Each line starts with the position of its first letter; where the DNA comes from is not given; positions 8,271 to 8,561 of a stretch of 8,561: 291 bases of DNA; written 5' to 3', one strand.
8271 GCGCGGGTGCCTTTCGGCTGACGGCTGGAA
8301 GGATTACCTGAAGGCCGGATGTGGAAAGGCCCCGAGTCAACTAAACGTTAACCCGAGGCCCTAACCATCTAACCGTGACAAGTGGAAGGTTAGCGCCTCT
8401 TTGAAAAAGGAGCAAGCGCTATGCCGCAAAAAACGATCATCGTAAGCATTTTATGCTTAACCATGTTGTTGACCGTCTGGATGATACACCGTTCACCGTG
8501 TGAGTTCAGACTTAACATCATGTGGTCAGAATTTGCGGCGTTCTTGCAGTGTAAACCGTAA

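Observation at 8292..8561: Hok/Gef-like small membrane toxin candidate immediately downstream of ogr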

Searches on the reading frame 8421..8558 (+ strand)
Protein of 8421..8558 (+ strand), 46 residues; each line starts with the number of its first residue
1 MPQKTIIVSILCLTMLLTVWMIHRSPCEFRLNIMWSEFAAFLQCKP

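Call 3: search_protein_families(library=pfam, proteins=[window:8421-8558:+], max_evalue=1)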
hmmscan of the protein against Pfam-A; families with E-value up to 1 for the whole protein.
seq(46 aa): 1 family
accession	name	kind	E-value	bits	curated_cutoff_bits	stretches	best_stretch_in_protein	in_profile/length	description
PF01848.21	HOK_GEF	-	1.9e-06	27.8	22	1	9-44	7-42/42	Hok/gef family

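Call 24: find_homologous_proteins(query=window:8421-8558:+, max_evalue=0.001)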
Query seq(46 aa) (46 aa): 25 proteins with E <= 0.001 among 26 candidates.
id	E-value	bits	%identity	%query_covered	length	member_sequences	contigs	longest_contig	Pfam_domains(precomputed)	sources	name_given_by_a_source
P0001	1.7e-23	98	100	100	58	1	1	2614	PF01848.22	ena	-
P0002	1.1e-22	95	98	100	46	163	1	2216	-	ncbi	ncbi:Hok/Gef family protein [Escherichia coli]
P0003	1.5e-20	89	100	91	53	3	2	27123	PF01848.22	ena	-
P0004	4.1e-18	81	84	98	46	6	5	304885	PF01848.22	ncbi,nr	ncbi:Hok/Gef family protein [Escherichia coli]|nr:Hok/Gef family protein [Escherichia coli] MBL63399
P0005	9.0e-18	80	80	100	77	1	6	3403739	PF01848.22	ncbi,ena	-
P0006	3.2e-17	79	78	98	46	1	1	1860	PF01848.22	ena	-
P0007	4.8e-17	78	78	100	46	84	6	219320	PF01848.22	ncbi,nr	ncbi:Hok/Gef family protein [Escherichia coli]|nr:Hok/Gef family protein [Escherichia coli] EFP15384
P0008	8.5e-14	68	81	78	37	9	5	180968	PF01848.22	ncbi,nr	ncbi:Hok/Gef family protein [Escherichia coli]|nr:Hok/Gef family protein [Escherichia coli] MBZ93063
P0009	3.9e-11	60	100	59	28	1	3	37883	-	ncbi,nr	ncbi:Hok/Gef family protein, partial [Escherichia coli]|nr:Hok/Gef family protein [Escherichia coli]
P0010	5.0e-11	59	96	61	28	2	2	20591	-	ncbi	ncbi:TPA: Hok/Gef family protein, partial [Escherichia coli]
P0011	9.0e-11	59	96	59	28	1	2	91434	-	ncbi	ncbi:TPA: Hok/Gef family protein [Escherichia coli]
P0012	1.1e-10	58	96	59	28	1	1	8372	-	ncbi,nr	ncbi:Hok/Gef family protein, partial [Escherichia coli]|nr:Hok/Gef family protein [Escherichia coli]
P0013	1.1e-10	58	86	63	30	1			-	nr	nr:Hok/Gef family protein [Escherichia coli]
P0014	1.1e-9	55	74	76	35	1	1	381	-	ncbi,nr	ncbi:Hok/Gef family protein, partial [Escherichia coli]|nr:Hok/Gef family protein [Escherichia coli]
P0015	2.7e-9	54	84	67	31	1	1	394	-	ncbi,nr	ncbi:Hok/Gef family protein, partial [Escherichia coli]|nr:Hok/Gef family protein [Escherichia coli]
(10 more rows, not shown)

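Call 27: find_related_loci(query=A1, collection=genome_contigs, flank=4000)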
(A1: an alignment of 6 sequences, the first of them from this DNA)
Query A1 (46 aa) in genome_contigs; peptide patterns used: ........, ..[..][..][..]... (x = any residue, [..] = any of these).
31 stretches matched a pattern, but none encodes a relative of the query by tblastn (E <= 1e-3).

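Call 28: find_encoding_contigs(protein=window:8421-8558:+, flank=6000, max_places=10)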
Protein seq(46 aa) (46 aa): 35 contigs read that carry it; 10 places shown.
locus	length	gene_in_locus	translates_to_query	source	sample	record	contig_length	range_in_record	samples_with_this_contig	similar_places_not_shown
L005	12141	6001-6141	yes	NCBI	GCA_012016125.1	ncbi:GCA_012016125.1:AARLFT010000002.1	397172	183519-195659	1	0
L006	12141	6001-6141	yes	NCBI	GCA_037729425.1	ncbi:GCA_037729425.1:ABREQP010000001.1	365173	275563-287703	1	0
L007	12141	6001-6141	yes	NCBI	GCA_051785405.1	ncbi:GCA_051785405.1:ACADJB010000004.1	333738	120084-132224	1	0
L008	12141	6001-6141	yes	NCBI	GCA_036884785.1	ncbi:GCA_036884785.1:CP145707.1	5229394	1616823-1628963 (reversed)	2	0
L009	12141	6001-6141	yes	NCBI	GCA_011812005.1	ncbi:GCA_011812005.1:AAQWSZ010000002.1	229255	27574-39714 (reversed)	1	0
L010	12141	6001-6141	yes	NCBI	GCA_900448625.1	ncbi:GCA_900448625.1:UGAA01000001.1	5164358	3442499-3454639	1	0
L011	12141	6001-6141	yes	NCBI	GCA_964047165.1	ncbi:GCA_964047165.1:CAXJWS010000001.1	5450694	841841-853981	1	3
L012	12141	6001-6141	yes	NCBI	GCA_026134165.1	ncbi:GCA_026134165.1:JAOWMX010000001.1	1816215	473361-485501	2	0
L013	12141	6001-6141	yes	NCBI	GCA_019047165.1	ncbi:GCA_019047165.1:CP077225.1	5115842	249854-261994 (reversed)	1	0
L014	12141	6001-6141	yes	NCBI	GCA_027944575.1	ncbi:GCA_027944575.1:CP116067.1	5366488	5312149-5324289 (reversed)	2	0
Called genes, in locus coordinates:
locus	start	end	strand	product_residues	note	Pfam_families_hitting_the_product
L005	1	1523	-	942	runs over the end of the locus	PF10145:PhageMin_Tail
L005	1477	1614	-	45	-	PF06528:Phage_P2_GpE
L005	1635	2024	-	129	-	-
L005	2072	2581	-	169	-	PF04985:Phage_tube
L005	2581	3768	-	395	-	PF22671:Gp18_domIII_N, PF04984:Phage_sheath_1, PF17482:Phage_sheath_1C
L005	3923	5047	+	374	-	PF05954:Phage_GPD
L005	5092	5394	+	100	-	PF04606:Ogr_Delta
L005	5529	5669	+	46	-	PF01848:HOK_GEF (weak)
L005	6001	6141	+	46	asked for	PF01848:HOK_GEF (weak)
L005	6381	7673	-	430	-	PF02403:Seryl_tRNA_N, PF00587:tRNA-synt_2b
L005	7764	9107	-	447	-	PF01078:Mg_chelatase (faint), PF05496:RuvB_N, PF13191:AAA_16 (faint), PF00004:AAA, PF07728:AAA_5 (weak), PF20720:nSTAND3 (weak), PF16193:AAA_assoc_2, PF12002:MgsA_C, +1 more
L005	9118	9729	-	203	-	PF03548:LolA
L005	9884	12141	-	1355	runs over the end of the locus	PF13491:FtsK_4TM, PF17854:FtsK_alpha, PF01580:FtsK_SpoIIIE, PF09397:FtsK_gamma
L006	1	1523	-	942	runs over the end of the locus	PF10145:PhageMin_Tail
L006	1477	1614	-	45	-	PF06528:Phage_P2_GpE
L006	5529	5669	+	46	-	PF01848:HOK_GEF (weak)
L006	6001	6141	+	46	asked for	PF01848:HOK_GEF (weak)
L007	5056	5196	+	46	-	PF01848:HOK_GEF (weak)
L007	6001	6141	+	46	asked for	PF01848:HOK_GEF (weak)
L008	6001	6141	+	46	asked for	PF01848:HOK_GEF (weak)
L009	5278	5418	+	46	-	PF01848:HOK_GEF (weak)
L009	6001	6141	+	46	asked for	PF01848:HOK_GEF (weak)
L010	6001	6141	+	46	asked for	PF01848:HOK_GEF (weak)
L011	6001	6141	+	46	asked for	PF01848:HOK_GEF (weak)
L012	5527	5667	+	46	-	PF01848:HOK_GEF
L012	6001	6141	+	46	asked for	PF01848:HOK_GEF (weak)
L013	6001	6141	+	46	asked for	PF01848:HOK_GEF (weak)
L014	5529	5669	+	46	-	PF01848:HOK_GEF (weak)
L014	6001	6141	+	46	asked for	PF01848:HOK_GEF (weak)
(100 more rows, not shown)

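Call 47: find_encoding_contigs(protein=P0007, flank=2500, max_places=8)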
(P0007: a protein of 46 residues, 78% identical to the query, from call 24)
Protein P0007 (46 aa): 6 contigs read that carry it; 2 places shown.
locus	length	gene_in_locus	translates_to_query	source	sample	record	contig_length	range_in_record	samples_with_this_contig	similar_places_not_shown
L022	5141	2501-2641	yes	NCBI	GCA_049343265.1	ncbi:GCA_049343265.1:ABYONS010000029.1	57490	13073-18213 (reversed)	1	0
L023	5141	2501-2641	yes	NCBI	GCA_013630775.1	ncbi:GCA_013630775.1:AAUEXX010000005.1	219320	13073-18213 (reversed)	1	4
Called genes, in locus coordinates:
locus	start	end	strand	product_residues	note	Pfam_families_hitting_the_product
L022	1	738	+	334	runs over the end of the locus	PF01420:Methylase_S (faint)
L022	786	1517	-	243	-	PF05818:TraT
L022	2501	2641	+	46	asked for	PF01848:HOK_GEF (weak)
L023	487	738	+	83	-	-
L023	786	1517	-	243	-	PF05818:TraT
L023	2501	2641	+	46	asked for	PF01848:HOK_GEF (weak)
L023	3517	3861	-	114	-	-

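Call 48: find_encoding_contigs(protein=P0006, flank=2500, max_places=5)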
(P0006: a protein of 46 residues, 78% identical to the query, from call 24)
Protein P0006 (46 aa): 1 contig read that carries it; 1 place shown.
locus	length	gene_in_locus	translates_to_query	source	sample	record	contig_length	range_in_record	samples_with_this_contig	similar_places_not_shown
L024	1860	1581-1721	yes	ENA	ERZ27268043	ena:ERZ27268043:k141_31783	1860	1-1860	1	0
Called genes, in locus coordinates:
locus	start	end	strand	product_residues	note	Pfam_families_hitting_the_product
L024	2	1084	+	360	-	?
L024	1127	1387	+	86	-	PF04606:Ogr_Delta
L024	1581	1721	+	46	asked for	PF01848:HOK_GEF (weak)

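Call 68: search_dna_similar(query=window:8421-8558:+, collection=phages, mode=protein, max_evalue=0.01, max_rows=40, rows=spread)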
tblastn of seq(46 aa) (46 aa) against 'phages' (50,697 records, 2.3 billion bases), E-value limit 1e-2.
Records with a match: 196; places in all: 196; records where one place covers at least 80% of the query: 152.
Best place of each record, by identity: 80-90% 9; <60% 187.
By first word of the organism name: Escherichia 80; Stx2a-converting 77; Stx2-converting 12; Shigella 6; Stx 6; Enterobacteria 5; Stx1 4; Xuanwuvirus 2; Stx1a-converting 1; Stx2 1; and 2 more.
By host as written in the record: - 96; Escherichia coli K514 (EHEC) 7; Escherichia coli O157:H7 Morioka V526 4; Escherichia coli O157:H7 4; Escherichia coli 3; Escherichia coli O103:H25 strain NIPH-11060424/NVH-734 2; Escherichia coli O157:H7 strain 71074 2; Escherichia coli O157:H7 strain F451 2; and 61 more.
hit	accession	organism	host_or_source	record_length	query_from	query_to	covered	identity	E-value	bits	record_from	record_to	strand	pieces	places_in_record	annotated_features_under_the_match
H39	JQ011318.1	Escherichia phage TL-2011c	Escherichia coli O103:H25 strain ...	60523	1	45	98%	84.4%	8e-19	82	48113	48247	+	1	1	hypothetical protein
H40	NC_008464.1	Stx2-converting phage 86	Escherichia coli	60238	1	45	98%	84.4%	8e-19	82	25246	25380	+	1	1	none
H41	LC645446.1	Stx2a-converting phage Stx2_H27V05_wrbA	-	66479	1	46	100%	56.5%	1e-11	62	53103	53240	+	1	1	none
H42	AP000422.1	Enterobacteria phage VT2-Sakai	-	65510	1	46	100%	56.5%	1e-11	62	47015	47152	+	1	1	none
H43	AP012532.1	Stx2-converting phage Stx2a_F451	Escherichia coli O157:H7 strain F451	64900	1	46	100%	56.5%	1e-11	62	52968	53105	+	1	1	small toxic polypeptide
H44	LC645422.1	Stx2a-converting phage Stx2_12E070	-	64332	1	46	100%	56.5%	1e-11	62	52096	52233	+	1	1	none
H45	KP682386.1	Escherichia phage PA36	Escherichia coli PA36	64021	1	46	100%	56.5%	1e-11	62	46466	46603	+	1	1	hypothetical protein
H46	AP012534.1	Stx2-converting phage Stx2a_F765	Escherichia coli O157:H7 strain F765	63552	1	46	100%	56.5%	1e-11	62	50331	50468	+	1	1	small toxic polypeptide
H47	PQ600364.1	Escherichia phage phiSTEC1589-Stx1c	Escherichia sp.; serotype: O112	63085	1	46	100%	56.5%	1e-11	62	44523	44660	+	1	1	hypothetical protein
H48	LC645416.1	Stx2a-converting phage Stx2_131713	-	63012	1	46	100%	56.5%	1e-11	62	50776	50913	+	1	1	none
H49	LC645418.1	Stx2a-converting phage Stx2_112312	-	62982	1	46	100%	56.5%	1e-11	62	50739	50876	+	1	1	none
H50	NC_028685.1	Shigella phage Ss-VASD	Shigella sonnei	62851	1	46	100%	56.5%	1e-11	62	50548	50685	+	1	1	none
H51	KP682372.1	Escherichia phage PA4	Escherichia coli PA4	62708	1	46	100%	56.5%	1e-11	62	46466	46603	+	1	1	hypothetical protein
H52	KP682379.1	Escherichia phage PA21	Escherichia coli PA21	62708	1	46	100%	56.5%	1e-11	62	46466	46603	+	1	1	hypothetical protein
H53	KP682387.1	Escherichia phage PA42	Escherichia coli PA42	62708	1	46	100%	56.5%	1e-11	62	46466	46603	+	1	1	hypothetical protein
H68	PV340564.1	Escherichia phage PhiR44_2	Escherichia coli C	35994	1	46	100%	47.8%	4e-8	52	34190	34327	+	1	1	hypothetical protein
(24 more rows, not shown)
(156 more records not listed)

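Call 69: get_annotated_region(hit=H42, flank=900)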
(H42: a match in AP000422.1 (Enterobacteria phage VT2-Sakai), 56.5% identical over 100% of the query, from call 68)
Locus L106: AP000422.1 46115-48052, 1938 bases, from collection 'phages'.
description: Enterobacteria phage VT2-Sakai genomic DNA, prophage inserted region in Escherichia coli O157:H7.
organism: Enterobacteria phage VT2-Sakai (NCBI taxid 97081)
taxonomy: Viruses; Duplodnaviria; Heunggongvirae; Uroviricota; Caudoviricetes; Sepvirinae; Traversvirus; Traversvirus II
host: -; source: -; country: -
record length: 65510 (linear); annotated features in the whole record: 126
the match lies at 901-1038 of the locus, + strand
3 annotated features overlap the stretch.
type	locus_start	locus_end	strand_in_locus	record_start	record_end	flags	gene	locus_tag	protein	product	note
CDS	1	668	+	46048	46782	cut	lom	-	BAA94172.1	outer membrane Lom precursor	H0144; bacteriophage 933W L0128; similar to bacteriophage lambda Lom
CDS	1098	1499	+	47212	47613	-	H0145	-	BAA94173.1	hypothetical protein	bacteriophage 933W L0129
CDS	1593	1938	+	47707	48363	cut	H0146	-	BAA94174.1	hypothetical protein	bacteriophage 933W L0130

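Call 70: get_annotated_region(hit=H68, flank=2500)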
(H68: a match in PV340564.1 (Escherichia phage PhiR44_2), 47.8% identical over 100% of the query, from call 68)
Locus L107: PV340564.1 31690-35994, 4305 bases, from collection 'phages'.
description: Escherichia phage PhiR44_2, complete genome.
organism: Escherichia phage PhiR44_2 (NCBI taxid 3416486)
taxonomy: Viruses
host: Escherichia coli C; source: -; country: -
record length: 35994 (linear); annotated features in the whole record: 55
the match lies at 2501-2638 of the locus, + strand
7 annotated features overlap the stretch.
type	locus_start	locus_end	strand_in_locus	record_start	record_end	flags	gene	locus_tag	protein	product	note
CDS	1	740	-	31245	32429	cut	-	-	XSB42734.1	tail sheath monomer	tail sheath monomer GpFI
CDS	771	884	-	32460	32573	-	-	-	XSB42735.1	hypothetical protein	-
CDS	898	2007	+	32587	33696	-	-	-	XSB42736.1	tail formation protein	tail formation protein GpD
CDS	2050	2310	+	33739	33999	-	-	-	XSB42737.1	hypothetical protein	-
CDS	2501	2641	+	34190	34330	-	-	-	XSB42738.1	hypothetical protein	FIG00639945: hypothetical protein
CDS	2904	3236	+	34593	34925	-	-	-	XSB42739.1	hypothetical protein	-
CDS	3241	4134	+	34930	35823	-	-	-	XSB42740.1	hypothetical protein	FIG00639972: hypothetical protein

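Call 80: search_protein_families(library=ncbifam, proteins=[window:8421-8558:+], max_evalue=1)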
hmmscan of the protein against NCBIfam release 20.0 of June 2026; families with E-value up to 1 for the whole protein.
seq(46 aa): 2 families
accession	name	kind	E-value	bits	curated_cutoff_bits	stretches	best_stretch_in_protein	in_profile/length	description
NF007290.0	PRK09759.1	equivalog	1.3e-09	37.9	89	1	1-45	1-47/50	type I toxin-antitoxin system toxin HokA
NF007279.0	PRK09738.1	subfamily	2.3e-06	27.3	73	1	1-45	3-49/52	type I toxin-antitoxin system Hok family toxin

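Call 81: search_protein_families(library=phrogs, proteins=[window:8421-8558:+], max_evalue=0.01)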
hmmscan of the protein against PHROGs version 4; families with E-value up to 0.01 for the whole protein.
seq(46 aa): 1 family
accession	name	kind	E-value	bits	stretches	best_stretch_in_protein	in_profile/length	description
phrog_251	-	moron, auxiliary metabolic gene and host takeover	4.6e-19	69.2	1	1-46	2-49/50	MokW-like host killing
